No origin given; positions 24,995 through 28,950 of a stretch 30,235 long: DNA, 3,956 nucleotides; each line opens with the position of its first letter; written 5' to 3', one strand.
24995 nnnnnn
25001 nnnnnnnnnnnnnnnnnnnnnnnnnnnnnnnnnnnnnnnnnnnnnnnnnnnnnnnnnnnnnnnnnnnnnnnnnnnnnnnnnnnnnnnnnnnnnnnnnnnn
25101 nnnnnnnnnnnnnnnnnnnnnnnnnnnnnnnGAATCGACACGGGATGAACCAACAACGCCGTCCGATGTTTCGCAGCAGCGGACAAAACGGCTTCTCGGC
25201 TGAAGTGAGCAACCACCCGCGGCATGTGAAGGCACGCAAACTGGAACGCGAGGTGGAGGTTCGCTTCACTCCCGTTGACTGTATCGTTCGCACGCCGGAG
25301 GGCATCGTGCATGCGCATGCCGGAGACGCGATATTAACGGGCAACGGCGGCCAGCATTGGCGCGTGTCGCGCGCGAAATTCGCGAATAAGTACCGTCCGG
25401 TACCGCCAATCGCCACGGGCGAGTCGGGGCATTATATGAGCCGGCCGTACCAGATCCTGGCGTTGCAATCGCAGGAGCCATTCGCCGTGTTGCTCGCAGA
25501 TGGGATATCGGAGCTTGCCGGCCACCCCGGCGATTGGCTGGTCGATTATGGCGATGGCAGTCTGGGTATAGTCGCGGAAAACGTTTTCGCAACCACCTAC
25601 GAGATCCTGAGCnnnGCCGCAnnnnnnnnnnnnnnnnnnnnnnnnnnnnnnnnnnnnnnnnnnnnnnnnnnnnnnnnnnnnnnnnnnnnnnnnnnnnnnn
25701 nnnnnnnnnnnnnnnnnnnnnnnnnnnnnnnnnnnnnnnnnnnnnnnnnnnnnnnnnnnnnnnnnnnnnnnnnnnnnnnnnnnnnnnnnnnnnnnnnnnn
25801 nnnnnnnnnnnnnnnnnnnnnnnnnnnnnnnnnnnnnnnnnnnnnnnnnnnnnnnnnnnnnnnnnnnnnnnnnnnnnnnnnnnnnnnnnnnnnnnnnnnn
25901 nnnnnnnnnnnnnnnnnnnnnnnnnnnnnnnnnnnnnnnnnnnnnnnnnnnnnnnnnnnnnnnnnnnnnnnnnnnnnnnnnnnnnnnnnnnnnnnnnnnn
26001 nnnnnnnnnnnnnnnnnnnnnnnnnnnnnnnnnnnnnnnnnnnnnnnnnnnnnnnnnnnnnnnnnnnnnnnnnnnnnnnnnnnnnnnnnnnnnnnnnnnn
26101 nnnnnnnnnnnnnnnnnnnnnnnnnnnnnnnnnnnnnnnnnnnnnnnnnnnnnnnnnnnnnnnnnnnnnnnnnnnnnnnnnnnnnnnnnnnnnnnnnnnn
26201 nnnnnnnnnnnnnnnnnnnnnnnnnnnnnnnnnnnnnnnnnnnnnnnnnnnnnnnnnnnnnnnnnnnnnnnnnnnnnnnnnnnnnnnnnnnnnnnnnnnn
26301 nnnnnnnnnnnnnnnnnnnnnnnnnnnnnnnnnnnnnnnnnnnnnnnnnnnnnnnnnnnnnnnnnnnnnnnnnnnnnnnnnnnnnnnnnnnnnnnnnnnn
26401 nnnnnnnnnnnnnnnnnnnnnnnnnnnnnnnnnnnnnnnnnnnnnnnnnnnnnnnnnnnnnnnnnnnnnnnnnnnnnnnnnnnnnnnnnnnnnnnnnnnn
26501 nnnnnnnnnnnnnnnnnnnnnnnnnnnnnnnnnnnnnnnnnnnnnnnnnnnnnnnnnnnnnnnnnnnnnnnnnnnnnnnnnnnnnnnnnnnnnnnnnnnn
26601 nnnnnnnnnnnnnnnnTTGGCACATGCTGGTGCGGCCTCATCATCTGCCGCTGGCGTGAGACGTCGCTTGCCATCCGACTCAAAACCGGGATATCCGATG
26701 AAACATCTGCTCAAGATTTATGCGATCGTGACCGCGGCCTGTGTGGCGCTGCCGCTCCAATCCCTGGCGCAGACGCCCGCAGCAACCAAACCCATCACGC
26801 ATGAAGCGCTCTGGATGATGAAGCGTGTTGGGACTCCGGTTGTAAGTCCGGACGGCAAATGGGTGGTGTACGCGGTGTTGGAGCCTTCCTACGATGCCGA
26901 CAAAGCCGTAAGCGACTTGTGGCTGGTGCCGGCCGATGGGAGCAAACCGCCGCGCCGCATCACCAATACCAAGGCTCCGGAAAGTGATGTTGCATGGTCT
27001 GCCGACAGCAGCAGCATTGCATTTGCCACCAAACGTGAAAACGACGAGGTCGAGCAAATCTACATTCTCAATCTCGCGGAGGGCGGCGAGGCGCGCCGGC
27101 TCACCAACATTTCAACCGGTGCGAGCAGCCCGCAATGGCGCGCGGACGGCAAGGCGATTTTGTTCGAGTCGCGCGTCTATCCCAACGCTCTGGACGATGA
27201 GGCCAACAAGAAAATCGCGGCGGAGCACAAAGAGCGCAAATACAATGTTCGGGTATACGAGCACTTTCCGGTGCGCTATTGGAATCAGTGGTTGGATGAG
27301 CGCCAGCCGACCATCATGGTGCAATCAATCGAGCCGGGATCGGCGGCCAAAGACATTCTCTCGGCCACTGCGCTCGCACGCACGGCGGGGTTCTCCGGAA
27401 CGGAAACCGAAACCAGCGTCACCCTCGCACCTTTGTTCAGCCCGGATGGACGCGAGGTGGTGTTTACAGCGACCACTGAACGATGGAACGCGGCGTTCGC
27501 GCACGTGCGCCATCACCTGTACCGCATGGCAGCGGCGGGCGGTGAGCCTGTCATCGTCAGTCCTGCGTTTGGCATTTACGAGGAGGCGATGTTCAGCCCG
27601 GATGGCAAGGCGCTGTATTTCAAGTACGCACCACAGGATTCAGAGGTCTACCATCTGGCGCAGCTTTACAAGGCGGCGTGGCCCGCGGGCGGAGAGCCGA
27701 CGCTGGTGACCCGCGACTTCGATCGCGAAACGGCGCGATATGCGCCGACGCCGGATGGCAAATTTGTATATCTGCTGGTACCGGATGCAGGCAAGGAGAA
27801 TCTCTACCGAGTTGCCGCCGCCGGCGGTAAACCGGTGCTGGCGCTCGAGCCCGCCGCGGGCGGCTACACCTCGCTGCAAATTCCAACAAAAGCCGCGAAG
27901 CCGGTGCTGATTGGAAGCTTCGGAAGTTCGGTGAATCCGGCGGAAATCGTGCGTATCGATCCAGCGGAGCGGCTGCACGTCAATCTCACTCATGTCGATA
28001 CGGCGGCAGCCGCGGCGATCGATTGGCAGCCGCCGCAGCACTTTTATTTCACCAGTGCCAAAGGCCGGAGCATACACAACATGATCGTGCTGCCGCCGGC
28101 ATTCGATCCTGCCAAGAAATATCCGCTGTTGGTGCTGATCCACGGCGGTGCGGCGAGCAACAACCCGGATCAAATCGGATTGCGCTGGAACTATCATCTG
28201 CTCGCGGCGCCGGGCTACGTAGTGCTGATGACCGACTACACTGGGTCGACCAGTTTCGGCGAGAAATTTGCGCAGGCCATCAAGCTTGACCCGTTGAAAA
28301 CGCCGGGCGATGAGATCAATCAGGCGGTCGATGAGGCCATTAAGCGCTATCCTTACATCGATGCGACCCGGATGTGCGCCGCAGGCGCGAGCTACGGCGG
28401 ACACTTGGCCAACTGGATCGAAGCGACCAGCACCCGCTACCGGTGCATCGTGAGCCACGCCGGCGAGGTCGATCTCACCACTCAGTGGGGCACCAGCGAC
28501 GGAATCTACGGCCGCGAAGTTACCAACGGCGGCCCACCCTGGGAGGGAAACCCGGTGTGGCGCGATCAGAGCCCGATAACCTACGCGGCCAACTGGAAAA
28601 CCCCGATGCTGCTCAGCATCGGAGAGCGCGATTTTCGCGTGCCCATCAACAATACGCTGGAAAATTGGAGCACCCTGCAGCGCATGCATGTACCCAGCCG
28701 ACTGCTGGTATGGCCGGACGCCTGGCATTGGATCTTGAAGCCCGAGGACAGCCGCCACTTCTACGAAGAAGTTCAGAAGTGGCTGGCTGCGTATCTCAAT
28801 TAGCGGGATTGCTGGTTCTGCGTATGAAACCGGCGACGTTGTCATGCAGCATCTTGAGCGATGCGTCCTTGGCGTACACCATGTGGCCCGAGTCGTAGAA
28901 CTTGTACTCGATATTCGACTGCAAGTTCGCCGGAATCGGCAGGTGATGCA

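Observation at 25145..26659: PGDYG + tandem-SLATT two-gene unit: candidate anti-phage or conflict module lacking the usual SLOG/SMODS partner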

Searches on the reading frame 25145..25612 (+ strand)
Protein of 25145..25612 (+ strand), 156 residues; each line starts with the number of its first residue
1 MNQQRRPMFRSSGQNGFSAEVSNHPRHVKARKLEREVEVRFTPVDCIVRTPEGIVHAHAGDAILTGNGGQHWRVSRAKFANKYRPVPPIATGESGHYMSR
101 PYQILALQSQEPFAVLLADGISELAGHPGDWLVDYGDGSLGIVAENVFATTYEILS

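Call 3: search_protein_families(library=pfam, proteins=[window:25145-25612:+], max_evalue=1)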
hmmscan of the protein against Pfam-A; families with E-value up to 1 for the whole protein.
window:25145-25612:+ (156 aa): 1 family
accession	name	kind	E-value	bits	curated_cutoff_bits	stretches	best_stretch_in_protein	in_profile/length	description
PF14083.11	PGDYG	-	3.1e-24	85.7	27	1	57-152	5-101/102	PGDYG protein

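Call 4: search_protein_families(library=padloc, proteins=[window:25145-25612:+], max_evalue=1)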
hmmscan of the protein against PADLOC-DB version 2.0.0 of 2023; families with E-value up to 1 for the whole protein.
window:25145-25612:+ (156 aa): 0 families

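Call 5: search_protein_families(library=ncbifam, proteins=[window:25145-25612:+], max_evalue=1)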
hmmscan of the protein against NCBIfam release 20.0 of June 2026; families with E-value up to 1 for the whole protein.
window:25145-25612:+ (156 aa): 0 families

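Call 10: find_homologous_proteins(query=window:25145-25612:+)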
Query window:25145-25612:+ (156 aa): 1274 proteins with E <= 0.001 among 1321 candidates; the best 120 are listed.
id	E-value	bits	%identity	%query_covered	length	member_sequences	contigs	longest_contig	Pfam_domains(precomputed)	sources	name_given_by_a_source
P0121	6.6e-97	340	96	100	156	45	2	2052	PF14083.12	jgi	jgi:hypothetical protein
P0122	1.6e-91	322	91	100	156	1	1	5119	PF14083.12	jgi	jgi:hypothetical protein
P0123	4.1e-91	321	92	100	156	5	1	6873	PF14083.12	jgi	jgi:hypothetical protein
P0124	2.0e-90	319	91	100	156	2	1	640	PF14083.12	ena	-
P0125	5.0e-90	317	90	100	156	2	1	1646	PF14083.12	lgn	-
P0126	7.8e-90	317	90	99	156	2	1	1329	PF14083.12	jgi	-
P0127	2.7e-89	315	89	100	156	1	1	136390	PF14083.12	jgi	jgi:hypothetical protein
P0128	3.9e-89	314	89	100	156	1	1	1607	PF14083.12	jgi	jgi:PGDYG protein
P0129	6.8e-89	314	89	100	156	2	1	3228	PF14083.12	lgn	-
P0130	4.6e-88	311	90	100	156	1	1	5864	PF14083.12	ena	-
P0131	3.6e-87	308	88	99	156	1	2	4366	PF14083.12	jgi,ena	-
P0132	6.9e-87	307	91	95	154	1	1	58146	PF14083.12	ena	-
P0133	8.0e-86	304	91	95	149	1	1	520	PF14083.12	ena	-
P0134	2.3e-84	299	85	100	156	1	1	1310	PF14083.12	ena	-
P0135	5.3e-84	298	83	100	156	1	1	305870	PF14083.12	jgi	jgi:PGDYG protein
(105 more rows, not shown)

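Call 40: search_dna_similar(query=window:25145-25612:+, collection=phages, mode=protein, max_evalue=0.001, max_rows=25)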
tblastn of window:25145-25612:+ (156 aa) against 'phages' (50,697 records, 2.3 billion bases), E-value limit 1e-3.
No match.

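Call 41: search_dna_similar(query=window:25145-25612:+, collection=plasmids, mode=protein, max_evalue=0.001, max_rows=25)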
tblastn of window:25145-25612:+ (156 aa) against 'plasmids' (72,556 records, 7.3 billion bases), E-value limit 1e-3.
Records with a match: 135; places in all: 135; records where one place covers at least 80% of the query: 0.
Best place of each record, by identity: <60% 135.
By first word of the organism name: Ralstonia 133; Caballeronia 1; Priestia 1.
By predicted mobility (MOB-suite, as given by PLSDB): mobilizable 104; non-mobilizable 31.
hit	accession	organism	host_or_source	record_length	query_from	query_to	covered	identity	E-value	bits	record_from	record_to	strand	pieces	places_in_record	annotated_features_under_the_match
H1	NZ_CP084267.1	Caballeronia sp. Lep1P3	Leptoglossus zonatus,Cell culture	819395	37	153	75%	40.2%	7e-17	83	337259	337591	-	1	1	PGDYG domain-containing protein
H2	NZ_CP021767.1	Ralstonia solanacearum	Solanum lycopersicum,Tomato with ...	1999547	34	153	77%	35.5%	7e-14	75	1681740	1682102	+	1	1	none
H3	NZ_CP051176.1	Ralstonia solanacearum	Whole organism,tomato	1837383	34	153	77%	35.5%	7e-14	75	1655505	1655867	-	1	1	none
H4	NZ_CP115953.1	Ralstonia solanacearum CFBP2957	Solanum lycopersicum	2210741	34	153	77%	35.5%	2e-13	73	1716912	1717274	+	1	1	none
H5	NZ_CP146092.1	Ralstonia sp. RRA.1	-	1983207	34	152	76%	35.8%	4e-14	75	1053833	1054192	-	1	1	none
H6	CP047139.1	Ralstonia solanacearum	Potato,Single cell,tuber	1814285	34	152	76%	35.8%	1e-13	74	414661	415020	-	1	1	hypothetical protein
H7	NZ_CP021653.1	Ralstonia solanacearum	Solanum lycopersicum,Tomato with ...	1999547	34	152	76%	35.8%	1e-13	74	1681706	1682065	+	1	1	none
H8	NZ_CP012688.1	Ralstonia solanacearum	Solanum commersonii,whole organism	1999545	34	152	76%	35.8%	1e-13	74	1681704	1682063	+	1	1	none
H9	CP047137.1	Ralstonia solanacearum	Potato,Single cell,tuber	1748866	34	152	76%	35.8%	1e-13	74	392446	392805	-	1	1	hypothetical protein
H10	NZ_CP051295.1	Ralstonia solanacearum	Plantain,cell culture,stem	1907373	34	152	76%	35.8%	2e-13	74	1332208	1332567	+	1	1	none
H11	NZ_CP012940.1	Ralstonia solanacearum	plantain,cell culture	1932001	34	152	76%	35.8%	2e-13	74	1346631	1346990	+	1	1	none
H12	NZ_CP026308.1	Ralstonia solanacearum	Musa sp.,pure culture,plants with Moko ...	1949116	34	152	76%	35.8%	2e-13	74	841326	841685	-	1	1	none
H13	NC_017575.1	Ralstonia solanacearum Po82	-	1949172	34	152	76%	35.8%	2e-13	74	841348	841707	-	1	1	none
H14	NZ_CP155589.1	Ralstonia solanacearum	Musa sp.,cell culture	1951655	34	152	76%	35.8%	2e-13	74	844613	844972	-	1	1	none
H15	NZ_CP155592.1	Ralstonia solanacearum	Musa sp.,cell culture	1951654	34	152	76%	35.8%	2e-13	74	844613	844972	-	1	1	none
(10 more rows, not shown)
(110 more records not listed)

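Call 42: get_annotated_region(hit=H1, flank=5000)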
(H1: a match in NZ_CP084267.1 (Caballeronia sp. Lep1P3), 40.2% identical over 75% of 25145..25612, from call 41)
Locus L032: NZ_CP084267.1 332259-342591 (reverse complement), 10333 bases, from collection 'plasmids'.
description: Caballeronia sp. Lep1P3 plasmid p1, complete sequence
organism: Caballeronia sp. Lep1P3 (NCBI taxid 2878150)
taxonomy: Bacteria; Pseudomonadota; Betaproteobacteria; Burkholderiales; Burkholderiaceae; Caballeronia; Caballeronia sp. Lep1P3
host: -; source: Leptoglossus zonatus,Cell culture; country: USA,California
typing (MOB-suite, as given by PLSDB): mobilizable; relaxase MOBP
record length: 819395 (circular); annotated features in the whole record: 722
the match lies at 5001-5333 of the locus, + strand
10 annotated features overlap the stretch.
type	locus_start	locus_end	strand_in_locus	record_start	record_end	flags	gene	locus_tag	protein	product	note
CDS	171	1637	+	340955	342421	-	-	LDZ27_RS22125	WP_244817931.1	TIR domain-containing protein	GO:0007165 - signal transduction [Evidence IEA]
CDS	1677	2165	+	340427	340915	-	-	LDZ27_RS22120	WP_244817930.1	RT0821/Lpp0805 family surface protein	-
CDS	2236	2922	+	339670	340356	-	-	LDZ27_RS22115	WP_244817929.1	serine protease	GO:0006508 - proteolysis [Evidence IEA]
CDS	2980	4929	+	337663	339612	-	-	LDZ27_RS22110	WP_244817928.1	DUF4231 domain-containing protein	-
CDS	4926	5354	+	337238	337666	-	-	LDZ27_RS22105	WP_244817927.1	PGDYG domain-containing protein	-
CDS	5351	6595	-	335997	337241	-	-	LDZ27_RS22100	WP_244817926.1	multidrug effflux MFS transporter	GO:0055085 - transmembrane transport [Evidence IEA]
CDS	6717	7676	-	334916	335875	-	-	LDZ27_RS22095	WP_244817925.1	bile acid:sodium symporter family protein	-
CDS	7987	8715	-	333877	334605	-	-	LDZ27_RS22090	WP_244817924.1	heme-binding protein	-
CDS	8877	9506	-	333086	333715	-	-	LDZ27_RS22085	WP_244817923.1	TetR/AcrR family transcriptional regulator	GO:0006355 - regulation of DNA-templated transcription [Evidence IEA]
CDS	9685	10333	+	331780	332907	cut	-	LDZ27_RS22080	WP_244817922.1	HlyD family secretion protein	GO:0055085 - transmembrane transport [Evidence IEA]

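Call 43: get_annotated_region(hit=H6, flank=5000)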
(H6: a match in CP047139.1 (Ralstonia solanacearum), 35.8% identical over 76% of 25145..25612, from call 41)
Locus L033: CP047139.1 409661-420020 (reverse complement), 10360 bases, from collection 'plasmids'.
description: Ralstonia solanacearum strain CFBP 8695 plasmid unnamed, complete sequence
organism: Ralstonia solanacearum (NCBI taxid 305)
taxonomy: Bacteria; Pseudomonadota; Betaproteobacteria; Burkholderiales; Burkholderiaceae; Ralstonia; Ralstonia solanacearum
host: -; source: Potato,Single cell,tuber; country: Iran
typing (MOB-suite, as given by PLSDB): mobilizable; relaxase MOBP
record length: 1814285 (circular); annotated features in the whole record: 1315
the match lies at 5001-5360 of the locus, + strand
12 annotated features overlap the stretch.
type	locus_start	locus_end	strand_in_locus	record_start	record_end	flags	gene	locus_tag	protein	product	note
CDS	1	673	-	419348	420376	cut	-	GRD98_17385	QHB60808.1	2-dehydropantoate 2-reductase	-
CDS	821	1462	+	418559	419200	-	-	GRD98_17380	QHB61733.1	GDSL family lipase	-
CDS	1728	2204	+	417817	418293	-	-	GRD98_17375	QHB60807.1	RidA family protein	-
CDS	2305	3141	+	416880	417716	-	-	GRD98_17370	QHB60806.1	helix-turn-helix domain-containing protein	-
CDS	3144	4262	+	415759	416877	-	-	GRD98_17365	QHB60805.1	peptidase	-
CDS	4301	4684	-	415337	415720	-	-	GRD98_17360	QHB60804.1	VOC family protein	-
CDS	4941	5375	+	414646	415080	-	-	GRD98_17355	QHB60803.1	hypothetical protein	-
CDS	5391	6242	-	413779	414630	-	-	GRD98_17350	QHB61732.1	hypothetical protein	-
CDS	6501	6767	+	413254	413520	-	-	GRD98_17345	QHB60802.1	helix-turn-helix domain-containing protein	-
CDS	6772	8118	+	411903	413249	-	-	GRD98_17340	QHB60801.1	type II toxin-antitoxin system HipA family toxin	-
CDS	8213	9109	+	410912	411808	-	-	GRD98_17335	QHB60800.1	DUF2236 domain-containing protein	-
CDS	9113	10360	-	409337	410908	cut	-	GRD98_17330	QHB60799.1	MFS transporter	-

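Call 72: search_protein_families(library=padloc, proteins=[L032:171-1634:+, L032:2236-2919:+, L032:2980-4926:+], max_evalue=0.001)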
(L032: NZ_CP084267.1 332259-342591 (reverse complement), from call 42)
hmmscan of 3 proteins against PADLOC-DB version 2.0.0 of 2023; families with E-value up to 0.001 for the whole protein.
L032:171-1634:+ (488 aa): 1 family
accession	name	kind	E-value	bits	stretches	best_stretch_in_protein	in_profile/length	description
PDLC05062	PDC-S66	-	0.00031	18.3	0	39-108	174-241/282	-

L032:2236-2919:+ (228 aa): 3 families
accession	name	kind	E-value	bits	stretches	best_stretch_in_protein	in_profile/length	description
PDLC02960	RT-Protease_XI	-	2e-12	44.8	1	33-187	348-498/506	single gene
PDLC02959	RT-Protease_XI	-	2.6e-10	37.9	1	36-181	349-494/510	single gene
PDLC04593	PDC-M35A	-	3.6e-05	21.6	0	147-184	152-190/216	-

L032:2980-4926:+ (649 aa): 0 families

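Call 73: search_protein_families(library=pfam, proteins=[L032:171-1634:+, L032:2236-2919:+, L033:5394-6242:-], max_evalue=0.001)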
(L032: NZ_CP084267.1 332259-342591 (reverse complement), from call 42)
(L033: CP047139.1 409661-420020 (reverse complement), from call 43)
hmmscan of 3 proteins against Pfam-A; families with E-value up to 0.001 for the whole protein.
L032:171-1634:+ (488 aa): 1 family
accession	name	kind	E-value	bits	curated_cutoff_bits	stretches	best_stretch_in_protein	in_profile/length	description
PF13676.11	TIR_2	-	2.6e-12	47.7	28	1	39-138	23-109/122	TIR domain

L032:2236-2919:+ (228 aa): 1 family
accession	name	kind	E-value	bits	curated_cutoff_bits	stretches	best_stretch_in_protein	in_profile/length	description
PF13365.12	Trypsin_2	-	1.2e-18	68.6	27.6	1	39-171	1-144/144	Trypsin-like peptidase domain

L033:5394-6242:- (283 aa): 0 families

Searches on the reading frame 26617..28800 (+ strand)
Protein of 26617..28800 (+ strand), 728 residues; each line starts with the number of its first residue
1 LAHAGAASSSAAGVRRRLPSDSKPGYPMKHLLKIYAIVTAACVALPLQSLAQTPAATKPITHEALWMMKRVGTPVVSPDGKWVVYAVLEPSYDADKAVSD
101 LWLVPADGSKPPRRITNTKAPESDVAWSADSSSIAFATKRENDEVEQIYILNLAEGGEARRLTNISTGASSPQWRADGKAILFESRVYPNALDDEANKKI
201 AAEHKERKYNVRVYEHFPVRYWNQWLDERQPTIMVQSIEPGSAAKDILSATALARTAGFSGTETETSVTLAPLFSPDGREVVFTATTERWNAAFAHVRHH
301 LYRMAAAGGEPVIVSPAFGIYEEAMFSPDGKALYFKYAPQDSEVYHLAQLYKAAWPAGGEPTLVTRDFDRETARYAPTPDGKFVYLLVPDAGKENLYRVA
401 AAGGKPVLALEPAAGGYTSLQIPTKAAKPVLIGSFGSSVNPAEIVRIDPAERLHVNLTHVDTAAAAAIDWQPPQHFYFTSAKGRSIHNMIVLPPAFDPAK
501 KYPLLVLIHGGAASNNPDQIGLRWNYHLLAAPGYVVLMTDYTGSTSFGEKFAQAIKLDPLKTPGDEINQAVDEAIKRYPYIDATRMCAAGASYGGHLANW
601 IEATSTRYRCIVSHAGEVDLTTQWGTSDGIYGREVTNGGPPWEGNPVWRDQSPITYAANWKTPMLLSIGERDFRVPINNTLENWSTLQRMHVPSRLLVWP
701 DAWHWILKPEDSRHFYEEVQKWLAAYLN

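Call 3: search_protein_families(library=pfam, proteins=[window:26617-28800:+], max_evalue=1)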
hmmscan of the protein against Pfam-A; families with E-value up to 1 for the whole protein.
window:26617-28800:+ (728 aa): 12 families
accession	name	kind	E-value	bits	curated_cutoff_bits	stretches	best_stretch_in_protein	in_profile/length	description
PF00326.27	Peptidase_S9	-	9.6e-45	153.1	22.6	1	522-728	3-211/213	Prolyl oligopeptidase family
PF07676.18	PD40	-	3e-17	62.5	20.9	3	112-150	1-38/38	WD40-like Beta Propeller Repeat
PF20434.5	BD-FAE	-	6.7e-09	36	26.8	1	499-680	10-208/215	BD-FAE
PF02129.25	Peptidase_S15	-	3e-06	27.6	23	2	645-698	206-255/262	X-Pro dipeptidyl-peptidase (S15 family)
PF01738.24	DLH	-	9e-06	25.9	21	1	529-712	37-194/217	Dienelactone hydrolase family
PF00756.26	Esterase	-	0.00027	21.2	22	1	482-685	4-207/251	Putative esterase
PF05448.18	AXE1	-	0.0014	17.9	21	1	573-611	165-203/321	Acetyl xylan esterase (AXE1)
PF00930.27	DPPIV_N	-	0.0028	16.9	22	0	262-338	276-348/354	Dipeptidyl peptidase IV (DPP IV) N-terminal region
PF00561.26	Abhydrolase_1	-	0.014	15.5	25.8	0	647-707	185-241/245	alpha/beta hydrolase fold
PF02897.21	Peptidase_S9_N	-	0.033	13.4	24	1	125-201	129-207/414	Prolyl oligopeptidase, N-terminal beta-propeller domain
PF12146.15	Hydrolase_4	-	0.036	13.8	27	0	528-612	26-105/239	Serine aminopeptidase, S33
PF11144.14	DUF2920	-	0.22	11.1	24.7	1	565-602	168-204/400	Protein of unknown function (DUF2920)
